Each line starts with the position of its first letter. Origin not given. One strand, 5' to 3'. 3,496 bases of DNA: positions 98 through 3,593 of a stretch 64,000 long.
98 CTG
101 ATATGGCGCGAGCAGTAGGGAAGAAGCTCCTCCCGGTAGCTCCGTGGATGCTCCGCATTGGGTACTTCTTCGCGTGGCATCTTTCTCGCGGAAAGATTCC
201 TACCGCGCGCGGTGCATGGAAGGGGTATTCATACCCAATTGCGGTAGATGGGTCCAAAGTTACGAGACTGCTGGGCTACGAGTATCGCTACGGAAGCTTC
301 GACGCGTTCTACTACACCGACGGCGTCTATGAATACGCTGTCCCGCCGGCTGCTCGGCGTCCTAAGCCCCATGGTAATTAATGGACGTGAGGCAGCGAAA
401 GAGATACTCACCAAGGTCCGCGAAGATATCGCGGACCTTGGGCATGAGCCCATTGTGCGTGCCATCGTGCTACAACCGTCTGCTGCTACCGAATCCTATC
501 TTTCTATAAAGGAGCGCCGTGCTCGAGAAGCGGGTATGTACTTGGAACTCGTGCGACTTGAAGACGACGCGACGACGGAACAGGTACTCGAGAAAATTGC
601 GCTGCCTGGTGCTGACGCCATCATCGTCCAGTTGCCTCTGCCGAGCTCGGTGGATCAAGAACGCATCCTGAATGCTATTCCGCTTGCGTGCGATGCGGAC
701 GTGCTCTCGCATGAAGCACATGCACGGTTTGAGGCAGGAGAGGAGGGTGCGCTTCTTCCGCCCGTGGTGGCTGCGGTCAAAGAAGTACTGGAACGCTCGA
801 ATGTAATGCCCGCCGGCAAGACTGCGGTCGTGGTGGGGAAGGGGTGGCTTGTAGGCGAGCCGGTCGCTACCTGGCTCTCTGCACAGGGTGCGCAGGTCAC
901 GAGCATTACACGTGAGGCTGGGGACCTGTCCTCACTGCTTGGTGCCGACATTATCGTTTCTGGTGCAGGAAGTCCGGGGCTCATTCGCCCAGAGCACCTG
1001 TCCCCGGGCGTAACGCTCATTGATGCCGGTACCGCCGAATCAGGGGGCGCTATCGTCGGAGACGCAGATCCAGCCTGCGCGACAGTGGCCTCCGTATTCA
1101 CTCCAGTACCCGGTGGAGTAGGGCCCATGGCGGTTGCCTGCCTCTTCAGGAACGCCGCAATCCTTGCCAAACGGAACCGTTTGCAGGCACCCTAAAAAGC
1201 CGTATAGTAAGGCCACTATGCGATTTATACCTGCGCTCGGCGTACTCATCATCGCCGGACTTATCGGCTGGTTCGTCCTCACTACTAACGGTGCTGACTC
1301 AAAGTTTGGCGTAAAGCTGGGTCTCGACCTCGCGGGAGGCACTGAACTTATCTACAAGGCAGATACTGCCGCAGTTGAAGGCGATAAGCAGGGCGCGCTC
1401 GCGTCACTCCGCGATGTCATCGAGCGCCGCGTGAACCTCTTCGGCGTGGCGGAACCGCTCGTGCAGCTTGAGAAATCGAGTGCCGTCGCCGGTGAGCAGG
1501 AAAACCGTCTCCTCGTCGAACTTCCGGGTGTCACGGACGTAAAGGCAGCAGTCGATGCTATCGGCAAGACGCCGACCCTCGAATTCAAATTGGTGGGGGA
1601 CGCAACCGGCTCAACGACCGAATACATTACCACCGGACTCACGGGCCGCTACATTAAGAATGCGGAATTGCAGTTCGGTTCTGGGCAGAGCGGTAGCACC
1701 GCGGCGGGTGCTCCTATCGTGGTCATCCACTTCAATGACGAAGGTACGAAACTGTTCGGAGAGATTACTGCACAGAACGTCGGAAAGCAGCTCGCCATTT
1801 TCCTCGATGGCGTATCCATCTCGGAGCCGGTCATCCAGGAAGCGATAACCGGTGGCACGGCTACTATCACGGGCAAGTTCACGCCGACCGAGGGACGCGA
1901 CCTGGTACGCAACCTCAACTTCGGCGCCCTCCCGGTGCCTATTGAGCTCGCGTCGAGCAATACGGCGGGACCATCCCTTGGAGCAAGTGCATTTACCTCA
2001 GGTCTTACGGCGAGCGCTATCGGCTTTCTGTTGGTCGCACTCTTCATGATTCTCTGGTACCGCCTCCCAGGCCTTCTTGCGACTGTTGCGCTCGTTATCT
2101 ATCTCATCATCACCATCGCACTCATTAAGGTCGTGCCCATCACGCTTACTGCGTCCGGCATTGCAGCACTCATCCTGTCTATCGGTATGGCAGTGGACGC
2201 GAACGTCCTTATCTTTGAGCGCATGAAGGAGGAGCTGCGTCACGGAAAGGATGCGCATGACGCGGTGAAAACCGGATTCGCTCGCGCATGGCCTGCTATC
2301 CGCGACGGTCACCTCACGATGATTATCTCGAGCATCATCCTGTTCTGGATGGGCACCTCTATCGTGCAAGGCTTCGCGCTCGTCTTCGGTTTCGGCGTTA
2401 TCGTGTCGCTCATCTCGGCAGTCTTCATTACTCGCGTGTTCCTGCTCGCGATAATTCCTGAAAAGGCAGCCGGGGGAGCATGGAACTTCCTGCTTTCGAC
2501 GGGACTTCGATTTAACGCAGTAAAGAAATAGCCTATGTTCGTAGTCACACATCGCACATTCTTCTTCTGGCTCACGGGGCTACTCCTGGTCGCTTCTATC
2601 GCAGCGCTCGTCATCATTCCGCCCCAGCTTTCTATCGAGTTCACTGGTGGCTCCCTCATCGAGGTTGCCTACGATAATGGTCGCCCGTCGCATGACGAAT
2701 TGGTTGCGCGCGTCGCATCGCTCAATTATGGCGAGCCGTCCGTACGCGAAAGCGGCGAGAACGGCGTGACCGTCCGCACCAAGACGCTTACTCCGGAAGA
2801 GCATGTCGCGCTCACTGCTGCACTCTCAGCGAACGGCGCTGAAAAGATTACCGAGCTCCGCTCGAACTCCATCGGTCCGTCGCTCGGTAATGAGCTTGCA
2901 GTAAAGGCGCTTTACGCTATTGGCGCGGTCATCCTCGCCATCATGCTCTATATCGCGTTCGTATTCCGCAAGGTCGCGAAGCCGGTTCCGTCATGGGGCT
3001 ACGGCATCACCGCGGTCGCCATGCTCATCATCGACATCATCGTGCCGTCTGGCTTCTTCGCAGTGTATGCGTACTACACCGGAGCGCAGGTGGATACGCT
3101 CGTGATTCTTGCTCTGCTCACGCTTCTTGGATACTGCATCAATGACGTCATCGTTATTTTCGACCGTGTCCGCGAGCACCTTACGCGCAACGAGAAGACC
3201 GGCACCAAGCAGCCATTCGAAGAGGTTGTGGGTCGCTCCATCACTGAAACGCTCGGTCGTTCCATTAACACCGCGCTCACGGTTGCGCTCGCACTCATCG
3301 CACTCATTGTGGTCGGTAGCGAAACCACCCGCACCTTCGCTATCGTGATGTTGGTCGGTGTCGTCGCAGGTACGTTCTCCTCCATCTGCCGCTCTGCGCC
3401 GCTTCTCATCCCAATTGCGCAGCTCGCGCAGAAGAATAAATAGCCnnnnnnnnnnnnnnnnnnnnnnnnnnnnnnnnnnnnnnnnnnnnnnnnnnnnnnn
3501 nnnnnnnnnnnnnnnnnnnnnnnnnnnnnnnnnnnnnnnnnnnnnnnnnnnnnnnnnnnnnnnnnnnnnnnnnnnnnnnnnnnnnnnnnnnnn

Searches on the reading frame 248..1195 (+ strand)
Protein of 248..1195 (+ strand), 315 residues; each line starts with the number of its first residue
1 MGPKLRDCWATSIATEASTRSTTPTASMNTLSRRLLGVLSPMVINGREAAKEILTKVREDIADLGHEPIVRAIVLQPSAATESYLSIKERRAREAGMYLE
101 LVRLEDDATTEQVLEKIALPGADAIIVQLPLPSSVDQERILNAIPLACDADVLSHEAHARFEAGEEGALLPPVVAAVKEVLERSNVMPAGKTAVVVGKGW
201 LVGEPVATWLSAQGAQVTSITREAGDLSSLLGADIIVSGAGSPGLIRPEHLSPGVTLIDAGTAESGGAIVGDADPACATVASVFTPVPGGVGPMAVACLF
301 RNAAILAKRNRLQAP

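Call 64: search_protein_families(library=pfam, proteins=[window:248-1195:+], max_evalue=0.001)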
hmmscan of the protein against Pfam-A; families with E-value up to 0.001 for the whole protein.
window:248-1195:+ (315 aa): 2 families
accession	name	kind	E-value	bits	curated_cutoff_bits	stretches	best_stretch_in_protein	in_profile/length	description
PF02882.25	THF_DHG_CYH_C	-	7e-35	120.2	27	1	166-310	12-159/160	Tetrahydrofolate dehydrogenase/cyclohydrolase, NAD(P)-binding domain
PF00763.28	THF_DHG_CYH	-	6.4e-17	62.3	32.8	1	44-151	1-115/115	Tetrahydrofolate dehydrogenase/cyclohydrolase, catalytic domain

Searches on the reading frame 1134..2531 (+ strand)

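Call 64: search_protein_families(library=pfam, proteins=[window:1134-2531:+], max_evalue=0.001)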
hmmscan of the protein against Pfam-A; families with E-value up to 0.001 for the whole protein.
window:1134-2531:+ (465 aa): 5 families
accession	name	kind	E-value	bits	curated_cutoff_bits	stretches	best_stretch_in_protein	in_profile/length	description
PF22599.2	SecDF_P1_head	-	1.5e-24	86.5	27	1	167-268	19-114/114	SecDF, P1 head subdomain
PF02355.23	SecD_SecF_C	-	1.1e-16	61.3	20.5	1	270-440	13-186/189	Protein export membrane protein SecD/SecF, C-terminal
PF21760.3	SecD_1st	-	6.1e-16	58.1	27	1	93-154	5-58/60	Protein translocase subunit SecDF, P1 domain, N-terminal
PF03176.21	MMPL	-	2.7e-09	36.9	20.5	1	296-430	151-292/333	MMPL family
PF07549.19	Sec_GG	-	0.00011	22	20.3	1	58-80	6-28/28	SecD/SecF GG Motif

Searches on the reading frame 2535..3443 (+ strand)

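Call 64: search_protein_families(library=pfam, proteins=[window:2535-3443:+], max_evalue=0.001)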
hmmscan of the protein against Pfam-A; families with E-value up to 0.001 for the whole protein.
window:2535-3443:+ (302 aa): 2 families
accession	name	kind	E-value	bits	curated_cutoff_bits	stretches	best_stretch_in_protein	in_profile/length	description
PF02355.23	SecD_SecF_C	-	2e-44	151.7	20.5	1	101-293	9-185/189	Protein export membrane protein SecD/SecF, C-terminal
PF07549.19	Sec_GG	-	4.7e-05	23.2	20.3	1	24-48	2-26/28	SecD/SecF GG Motif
